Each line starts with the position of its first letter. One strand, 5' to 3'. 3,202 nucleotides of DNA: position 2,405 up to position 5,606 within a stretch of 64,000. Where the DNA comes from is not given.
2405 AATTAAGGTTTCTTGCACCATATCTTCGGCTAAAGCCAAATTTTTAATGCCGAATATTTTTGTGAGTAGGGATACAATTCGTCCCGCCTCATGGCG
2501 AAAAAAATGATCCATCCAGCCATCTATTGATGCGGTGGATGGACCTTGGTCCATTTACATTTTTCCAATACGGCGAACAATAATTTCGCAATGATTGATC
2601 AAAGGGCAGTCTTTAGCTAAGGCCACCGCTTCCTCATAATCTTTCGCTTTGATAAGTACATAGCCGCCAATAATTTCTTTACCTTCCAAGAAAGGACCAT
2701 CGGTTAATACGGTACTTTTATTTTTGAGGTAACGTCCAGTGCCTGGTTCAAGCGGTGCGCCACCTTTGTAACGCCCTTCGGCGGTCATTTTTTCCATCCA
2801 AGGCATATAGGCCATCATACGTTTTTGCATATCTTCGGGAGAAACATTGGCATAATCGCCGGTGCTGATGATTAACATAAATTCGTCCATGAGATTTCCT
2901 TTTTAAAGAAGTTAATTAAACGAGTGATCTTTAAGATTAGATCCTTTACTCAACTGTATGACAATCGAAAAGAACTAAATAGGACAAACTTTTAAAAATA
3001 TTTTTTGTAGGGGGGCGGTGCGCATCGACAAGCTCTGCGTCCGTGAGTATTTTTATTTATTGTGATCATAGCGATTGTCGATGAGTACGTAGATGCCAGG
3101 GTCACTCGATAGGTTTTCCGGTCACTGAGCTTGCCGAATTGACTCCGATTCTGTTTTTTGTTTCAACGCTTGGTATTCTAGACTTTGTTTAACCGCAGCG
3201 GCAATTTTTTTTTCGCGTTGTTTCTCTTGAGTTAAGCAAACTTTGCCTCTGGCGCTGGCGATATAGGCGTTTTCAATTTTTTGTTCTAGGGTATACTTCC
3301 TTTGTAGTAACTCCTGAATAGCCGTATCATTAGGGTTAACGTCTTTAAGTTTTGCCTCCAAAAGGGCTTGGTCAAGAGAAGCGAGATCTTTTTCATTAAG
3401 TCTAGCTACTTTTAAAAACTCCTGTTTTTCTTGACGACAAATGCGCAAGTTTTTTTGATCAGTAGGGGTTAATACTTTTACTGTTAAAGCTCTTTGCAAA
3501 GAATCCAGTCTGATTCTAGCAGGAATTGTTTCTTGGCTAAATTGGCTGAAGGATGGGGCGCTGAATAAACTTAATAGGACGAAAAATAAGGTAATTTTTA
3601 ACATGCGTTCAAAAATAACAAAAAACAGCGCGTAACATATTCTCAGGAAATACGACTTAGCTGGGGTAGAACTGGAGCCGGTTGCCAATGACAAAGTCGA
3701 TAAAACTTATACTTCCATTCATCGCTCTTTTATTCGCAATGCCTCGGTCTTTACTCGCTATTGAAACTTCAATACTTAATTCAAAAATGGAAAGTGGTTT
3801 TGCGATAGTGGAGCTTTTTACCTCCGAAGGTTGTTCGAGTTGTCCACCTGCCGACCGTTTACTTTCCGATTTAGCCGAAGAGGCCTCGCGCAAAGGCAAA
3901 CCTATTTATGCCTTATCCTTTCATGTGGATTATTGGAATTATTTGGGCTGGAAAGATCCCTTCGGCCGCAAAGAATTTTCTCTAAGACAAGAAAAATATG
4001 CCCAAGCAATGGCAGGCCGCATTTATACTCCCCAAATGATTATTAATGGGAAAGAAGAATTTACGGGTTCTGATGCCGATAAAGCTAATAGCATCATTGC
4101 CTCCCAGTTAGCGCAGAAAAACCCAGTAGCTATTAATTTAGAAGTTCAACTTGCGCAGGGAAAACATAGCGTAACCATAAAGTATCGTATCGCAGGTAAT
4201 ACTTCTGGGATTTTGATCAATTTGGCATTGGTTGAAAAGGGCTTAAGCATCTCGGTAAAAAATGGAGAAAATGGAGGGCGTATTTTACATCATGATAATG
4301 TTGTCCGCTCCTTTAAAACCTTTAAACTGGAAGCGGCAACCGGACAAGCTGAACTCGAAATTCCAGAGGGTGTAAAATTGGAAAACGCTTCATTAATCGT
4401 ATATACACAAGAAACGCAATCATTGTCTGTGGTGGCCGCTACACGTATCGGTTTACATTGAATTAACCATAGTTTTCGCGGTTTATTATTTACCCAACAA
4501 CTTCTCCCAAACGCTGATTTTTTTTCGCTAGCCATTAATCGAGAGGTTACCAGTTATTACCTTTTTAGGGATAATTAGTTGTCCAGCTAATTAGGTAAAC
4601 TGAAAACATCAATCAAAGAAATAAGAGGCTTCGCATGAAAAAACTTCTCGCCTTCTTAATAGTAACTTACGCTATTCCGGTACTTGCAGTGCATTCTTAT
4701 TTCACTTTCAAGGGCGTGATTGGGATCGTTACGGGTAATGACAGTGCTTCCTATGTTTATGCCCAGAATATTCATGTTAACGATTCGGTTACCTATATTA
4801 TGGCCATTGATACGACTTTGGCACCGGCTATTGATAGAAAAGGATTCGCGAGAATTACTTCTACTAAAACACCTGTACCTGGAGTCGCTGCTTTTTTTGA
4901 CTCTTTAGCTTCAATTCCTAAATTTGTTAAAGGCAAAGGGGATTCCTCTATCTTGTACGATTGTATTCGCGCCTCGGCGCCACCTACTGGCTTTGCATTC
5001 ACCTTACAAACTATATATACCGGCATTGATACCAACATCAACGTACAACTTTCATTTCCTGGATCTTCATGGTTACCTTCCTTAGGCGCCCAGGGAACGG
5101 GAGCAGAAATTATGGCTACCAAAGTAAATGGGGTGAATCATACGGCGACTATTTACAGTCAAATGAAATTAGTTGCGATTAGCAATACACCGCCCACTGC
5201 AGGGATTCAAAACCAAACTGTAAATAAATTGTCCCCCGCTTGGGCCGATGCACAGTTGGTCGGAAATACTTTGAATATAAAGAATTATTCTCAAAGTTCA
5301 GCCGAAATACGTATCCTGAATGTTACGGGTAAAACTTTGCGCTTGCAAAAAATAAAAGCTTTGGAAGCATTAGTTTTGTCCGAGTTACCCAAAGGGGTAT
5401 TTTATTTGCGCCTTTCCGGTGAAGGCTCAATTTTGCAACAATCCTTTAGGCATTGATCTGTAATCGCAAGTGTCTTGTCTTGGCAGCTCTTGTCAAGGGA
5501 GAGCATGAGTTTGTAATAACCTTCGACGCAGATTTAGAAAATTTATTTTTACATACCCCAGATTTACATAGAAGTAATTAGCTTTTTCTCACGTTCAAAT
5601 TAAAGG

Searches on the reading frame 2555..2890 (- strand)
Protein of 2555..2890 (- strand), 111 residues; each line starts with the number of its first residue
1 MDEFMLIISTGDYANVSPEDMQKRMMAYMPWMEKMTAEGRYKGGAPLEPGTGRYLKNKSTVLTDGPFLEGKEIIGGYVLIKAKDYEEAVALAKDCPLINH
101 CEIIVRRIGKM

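Call 47: search_protein_families(library=pfam, proteins=[window:2555-2890:-], max_evalue=0.01)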
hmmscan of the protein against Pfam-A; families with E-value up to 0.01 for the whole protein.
window:2555-2890:- (111 aa): 1 family
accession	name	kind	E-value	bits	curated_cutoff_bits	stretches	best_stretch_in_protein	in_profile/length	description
PF03795.20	YCII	-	7.4e-12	46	24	1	12-108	11-91/95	YCII-related domain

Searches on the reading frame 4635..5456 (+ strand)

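Call 47: search_protein_families(library=pfam, proteins=[window:4635-5456:+], max_evalue=0.01)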
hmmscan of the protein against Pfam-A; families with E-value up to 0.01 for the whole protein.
window:4635-5456:+ (273 aa): 1 family
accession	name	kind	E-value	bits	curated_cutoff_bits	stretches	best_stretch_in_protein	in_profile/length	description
PF18962.6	Por_Secre_tail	-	8.7e-05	23.2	27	1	211-264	8-66/75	Secretion system C-terminal sorting domain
